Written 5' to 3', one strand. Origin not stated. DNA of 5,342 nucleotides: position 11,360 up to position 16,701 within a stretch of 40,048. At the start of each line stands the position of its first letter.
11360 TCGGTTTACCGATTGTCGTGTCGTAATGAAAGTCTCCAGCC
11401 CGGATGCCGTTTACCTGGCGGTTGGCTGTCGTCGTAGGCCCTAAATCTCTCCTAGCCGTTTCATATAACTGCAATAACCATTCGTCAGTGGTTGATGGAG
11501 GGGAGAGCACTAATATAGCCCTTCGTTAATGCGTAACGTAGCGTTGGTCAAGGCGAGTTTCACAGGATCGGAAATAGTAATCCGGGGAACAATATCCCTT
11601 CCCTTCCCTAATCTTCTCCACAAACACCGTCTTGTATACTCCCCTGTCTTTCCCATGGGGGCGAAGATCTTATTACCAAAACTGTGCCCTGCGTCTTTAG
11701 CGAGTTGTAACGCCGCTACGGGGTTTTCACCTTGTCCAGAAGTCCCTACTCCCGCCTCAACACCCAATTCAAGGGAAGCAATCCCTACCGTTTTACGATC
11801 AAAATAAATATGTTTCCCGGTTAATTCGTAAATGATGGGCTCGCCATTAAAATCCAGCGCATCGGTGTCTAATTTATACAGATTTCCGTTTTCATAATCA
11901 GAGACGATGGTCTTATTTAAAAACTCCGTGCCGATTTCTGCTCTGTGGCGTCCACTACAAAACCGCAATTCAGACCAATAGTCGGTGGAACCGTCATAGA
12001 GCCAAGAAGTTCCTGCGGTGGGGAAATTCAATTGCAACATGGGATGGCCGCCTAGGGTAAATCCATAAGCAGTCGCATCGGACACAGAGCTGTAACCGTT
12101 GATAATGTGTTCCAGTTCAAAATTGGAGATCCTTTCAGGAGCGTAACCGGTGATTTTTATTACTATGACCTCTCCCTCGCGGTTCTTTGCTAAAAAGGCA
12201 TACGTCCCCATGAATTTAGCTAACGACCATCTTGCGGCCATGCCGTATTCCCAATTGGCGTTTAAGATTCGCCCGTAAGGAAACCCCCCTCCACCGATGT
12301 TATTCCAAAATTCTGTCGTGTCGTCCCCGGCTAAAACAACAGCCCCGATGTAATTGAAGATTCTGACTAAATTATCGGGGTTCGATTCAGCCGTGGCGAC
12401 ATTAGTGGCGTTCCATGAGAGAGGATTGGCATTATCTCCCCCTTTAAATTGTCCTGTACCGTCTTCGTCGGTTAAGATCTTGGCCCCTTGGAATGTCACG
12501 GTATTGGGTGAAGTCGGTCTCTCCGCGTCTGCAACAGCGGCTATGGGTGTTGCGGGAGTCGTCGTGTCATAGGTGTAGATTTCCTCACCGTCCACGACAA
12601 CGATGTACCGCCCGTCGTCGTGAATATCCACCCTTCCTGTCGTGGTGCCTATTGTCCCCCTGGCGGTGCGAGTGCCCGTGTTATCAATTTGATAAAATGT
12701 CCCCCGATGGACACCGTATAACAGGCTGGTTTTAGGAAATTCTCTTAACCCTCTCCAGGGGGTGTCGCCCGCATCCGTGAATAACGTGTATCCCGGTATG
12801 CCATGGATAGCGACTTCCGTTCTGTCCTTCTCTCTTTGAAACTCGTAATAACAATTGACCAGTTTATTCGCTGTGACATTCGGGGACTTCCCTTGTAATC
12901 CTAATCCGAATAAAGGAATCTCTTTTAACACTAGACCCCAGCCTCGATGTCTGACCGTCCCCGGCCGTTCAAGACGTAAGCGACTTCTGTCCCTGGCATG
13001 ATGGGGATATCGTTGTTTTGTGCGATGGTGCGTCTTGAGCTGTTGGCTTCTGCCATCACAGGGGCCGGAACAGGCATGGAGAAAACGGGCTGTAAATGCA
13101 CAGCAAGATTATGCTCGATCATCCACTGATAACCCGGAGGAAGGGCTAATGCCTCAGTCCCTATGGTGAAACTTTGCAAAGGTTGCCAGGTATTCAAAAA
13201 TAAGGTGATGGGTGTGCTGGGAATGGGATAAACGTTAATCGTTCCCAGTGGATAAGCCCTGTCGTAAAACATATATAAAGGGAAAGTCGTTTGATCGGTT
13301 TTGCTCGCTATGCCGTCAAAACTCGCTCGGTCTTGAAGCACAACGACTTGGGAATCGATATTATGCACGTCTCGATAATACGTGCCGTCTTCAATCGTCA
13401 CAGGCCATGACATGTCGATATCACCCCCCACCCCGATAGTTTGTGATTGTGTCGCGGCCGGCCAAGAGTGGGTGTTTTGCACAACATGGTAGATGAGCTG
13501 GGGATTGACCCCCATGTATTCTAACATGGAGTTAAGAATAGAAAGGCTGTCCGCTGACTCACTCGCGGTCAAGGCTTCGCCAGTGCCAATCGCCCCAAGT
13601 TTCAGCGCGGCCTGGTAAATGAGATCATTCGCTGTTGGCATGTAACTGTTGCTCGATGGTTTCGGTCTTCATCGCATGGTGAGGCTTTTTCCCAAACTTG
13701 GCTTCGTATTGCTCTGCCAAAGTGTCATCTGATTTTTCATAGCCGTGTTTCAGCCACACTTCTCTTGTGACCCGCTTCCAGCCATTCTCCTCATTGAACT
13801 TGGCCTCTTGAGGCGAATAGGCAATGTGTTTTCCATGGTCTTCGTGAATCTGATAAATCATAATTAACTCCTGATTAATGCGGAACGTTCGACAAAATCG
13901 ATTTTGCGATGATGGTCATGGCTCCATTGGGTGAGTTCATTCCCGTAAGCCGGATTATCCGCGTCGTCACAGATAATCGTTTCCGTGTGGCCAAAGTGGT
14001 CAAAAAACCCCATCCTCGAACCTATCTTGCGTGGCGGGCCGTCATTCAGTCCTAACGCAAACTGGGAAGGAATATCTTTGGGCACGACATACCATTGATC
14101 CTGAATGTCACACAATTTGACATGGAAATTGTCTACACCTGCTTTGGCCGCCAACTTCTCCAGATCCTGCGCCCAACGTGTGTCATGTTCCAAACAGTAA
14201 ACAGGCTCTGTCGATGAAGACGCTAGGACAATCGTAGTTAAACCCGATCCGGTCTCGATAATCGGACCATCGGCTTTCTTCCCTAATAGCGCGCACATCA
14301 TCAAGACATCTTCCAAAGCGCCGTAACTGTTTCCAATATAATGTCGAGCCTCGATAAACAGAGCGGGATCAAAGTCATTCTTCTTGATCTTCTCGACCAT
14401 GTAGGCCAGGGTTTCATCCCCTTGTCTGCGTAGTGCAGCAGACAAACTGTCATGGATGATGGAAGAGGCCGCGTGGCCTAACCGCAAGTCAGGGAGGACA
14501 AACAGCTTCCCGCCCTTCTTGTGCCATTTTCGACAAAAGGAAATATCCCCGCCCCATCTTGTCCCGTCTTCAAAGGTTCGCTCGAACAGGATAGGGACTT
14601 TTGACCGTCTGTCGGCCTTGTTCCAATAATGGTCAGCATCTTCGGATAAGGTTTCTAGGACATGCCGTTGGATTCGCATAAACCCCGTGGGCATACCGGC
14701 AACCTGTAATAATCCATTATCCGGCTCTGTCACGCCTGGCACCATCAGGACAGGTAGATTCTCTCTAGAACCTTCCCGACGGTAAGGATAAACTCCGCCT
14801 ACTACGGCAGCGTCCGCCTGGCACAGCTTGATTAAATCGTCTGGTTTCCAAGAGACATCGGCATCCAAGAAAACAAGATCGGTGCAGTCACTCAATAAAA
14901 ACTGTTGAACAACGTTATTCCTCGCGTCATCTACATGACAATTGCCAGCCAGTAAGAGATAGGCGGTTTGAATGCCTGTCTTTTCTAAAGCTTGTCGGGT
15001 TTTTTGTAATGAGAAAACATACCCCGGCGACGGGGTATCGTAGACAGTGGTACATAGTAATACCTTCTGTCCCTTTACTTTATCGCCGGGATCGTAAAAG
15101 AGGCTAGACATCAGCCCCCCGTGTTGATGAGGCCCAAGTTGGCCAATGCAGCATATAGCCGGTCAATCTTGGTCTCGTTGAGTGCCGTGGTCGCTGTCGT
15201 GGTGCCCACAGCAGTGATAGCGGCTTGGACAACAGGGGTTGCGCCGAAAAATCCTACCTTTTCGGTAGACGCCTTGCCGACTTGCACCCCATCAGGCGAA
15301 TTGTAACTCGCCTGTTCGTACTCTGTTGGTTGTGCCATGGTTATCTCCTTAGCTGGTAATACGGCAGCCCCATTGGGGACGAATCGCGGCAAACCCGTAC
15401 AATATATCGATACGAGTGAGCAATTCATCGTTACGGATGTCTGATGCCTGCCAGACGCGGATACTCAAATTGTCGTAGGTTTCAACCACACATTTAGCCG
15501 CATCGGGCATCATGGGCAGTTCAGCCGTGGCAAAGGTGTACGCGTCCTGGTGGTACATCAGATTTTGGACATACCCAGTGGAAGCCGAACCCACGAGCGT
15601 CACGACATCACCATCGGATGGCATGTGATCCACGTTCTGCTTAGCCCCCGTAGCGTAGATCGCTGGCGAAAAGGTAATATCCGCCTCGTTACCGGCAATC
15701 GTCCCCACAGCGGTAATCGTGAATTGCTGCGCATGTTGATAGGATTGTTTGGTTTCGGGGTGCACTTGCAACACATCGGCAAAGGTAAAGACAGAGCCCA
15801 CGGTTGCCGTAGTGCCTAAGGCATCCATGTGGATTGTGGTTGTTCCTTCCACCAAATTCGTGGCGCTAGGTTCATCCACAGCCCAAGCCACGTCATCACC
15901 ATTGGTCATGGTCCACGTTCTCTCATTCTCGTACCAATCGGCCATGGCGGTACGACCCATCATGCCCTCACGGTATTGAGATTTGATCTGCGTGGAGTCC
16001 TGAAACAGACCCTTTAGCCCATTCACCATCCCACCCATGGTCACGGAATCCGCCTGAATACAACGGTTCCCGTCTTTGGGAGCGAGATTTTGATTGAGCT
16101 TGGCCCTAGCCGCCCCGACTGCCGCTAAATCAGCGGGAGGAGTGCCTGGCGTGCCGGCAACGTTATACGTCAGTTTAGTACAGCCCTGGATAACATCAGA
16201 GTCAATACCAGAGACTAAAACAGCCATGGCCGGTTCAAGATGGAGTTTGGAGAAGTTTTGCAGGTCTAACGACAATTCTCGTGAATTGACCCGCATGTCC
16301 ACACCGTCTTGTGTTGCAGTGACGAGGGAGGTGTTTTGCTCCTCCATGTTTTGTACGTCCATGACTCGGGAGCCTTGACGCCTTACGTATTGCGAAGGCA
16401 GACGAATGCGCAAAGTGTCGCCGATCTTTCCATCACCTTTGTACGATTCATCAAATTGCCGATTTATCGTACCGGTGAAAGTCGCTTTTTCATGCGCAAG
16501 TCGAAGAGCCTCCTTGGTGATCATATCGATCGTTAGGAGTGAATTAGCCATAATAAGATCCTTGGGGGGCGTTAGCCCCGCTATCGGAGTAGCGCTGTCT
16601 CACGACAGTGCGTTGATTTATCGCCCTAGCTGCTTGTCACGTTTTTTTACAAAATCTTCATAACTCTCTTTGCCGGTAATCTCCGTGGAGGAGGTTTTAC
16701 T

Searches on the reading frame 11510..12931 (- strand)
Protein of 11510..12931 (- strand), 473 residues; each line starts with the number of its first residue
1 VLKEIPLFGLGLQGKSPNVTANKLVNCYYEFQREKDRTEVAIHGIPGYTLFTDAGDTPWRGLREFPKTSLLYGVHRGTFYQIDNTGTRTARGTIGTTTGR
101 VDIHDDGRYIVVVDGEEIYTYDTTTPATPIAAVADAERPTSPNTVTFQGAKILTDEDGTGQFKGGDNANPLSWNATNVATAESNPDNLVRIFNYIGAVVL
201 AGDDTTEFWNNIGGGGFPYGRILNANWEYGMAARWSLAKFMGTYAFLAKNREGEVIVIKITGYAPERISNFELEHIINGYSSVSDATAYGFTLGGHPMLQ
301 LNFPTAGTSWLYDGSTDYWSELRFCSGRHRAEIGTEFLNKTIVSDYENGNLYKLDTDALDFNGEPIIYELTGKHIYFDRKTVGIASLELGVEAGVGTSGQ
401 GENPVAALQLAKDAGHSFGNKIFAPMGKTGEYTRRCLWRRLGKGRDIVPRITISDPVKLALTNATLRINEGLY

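Call 6: search_protein_families(library=pfam, proteins=[window:11510-12931:-], max_evalue=1)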
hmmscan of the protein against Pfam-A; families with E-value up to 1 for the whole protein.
window:11510-12931:- (473 aa): 1 family
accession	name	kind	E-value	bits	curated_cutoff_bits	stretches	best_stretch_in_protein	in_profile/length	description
PF11134.13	Phage_stabilise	-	0.00017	20.8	25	1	179-451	176-451/469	Phage stabilisation protein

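Call 89: search_protein_families(library=phrogs, proteins=[window:11510-12931:-], max_evalue=0.001)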
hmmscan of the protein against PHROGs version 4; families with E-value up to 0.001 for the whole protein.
window:11510-12931:- (473 aa): 2 families
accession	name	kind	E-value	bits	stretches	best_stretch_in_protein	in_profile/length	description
phrog_578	-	connector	3.5e-88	297.2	1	3-470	4-471/486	head closure Hc3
phrog_19101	-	unknown function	9.3e-08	31.9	1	408-469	530-591/595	-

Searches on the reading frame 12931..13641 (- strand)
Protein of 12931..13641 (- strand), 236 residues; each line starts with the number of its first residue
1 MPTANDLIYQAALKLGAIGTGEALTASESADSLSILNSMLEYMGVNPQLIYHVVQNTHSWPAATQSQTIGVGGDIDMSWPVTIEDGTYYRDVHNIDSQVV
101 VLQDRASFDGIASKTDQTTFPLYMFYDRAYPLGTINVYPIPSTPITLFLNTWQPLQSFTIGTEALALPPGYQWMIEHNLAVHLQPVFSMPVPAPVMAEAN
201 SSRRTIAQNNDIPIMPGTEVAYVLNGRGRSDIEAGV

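Call 6: search_protein_families(library=pfam, proteins=[window:12931-13641:-], max_evalue=1)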
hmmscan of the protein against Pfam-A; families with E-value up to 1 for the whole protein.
window:12931-13641:- (236 aa): 0 families

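Call 89: search_protein_families(library=phrogs, proteins=[window:12931-13641:-], max_evalue=0.001)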
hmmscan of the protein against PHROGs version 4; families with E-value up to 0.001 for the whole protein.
window:12931-13641:- (236 aa): 1 family
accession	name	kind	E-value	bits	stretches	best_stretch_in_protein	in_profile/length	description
phrog_12985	-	unknown function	1.5e-28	101.2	1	3-221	3-223/238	-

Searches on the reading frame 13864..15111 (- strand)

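Call 6: search_protein_families(library=pfam, proteins=[window:13864-15111:-], max_evalue=1)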
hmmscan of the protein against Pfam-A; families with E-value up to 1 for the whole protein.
window:13864-15111:- (415 aa): 1 family
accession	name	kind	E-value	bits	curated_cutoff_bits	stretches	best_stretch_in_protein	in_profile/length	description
PF00535.33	Glycos_transf_2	-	0.03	14.7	23.3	1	79-152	82-164/168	Glycosyl transferase family 2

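Call 89: search_protein_families(library=phrogs, proteins=[window:13864-15111:-], max_evalue=0.001)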
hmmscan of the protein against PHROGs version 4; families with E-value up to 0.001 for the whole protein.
window:13864-15111:- (415 aa): 1 family
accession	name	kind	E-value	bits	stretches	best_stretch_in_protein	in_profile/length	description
phrog_1574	-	unknown function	8.3e-17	62.7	1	11-220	9-235/240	-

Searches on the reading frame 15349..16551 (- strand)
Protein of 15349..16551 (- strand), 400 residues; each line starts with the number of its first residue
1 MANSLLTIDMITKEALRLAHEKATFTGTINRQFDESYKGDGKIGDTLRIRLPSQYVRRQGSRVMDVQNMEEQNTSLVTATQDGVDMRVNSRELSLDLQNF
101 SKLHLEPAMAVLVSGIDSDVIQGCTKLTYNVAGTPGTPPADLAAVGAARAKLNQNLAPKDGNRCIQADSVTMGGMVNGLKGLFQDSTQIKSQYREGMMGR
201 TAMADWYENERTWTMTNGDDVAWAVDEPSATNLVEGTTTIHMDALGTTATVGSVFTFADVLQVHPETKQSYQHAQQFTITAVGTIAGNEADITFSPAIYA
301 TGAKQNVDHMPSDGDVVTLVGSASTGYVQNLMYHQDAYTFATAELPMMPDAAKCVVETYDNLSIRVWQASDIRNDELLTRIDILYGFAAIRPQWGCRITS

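Call 4: search_protein_families(library=phrogs, proteins=[window:15349-16551:-], max_evalue=0.01)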
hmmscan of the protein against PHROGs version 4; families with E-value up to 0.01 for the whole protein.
window:15349-16551:- (400 aa): 1 family
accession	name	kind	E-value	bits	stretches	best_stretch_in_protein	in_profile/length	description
phrog_283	-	head and packaging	5.3e-61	208.1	1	1-399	1-382/385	major head protein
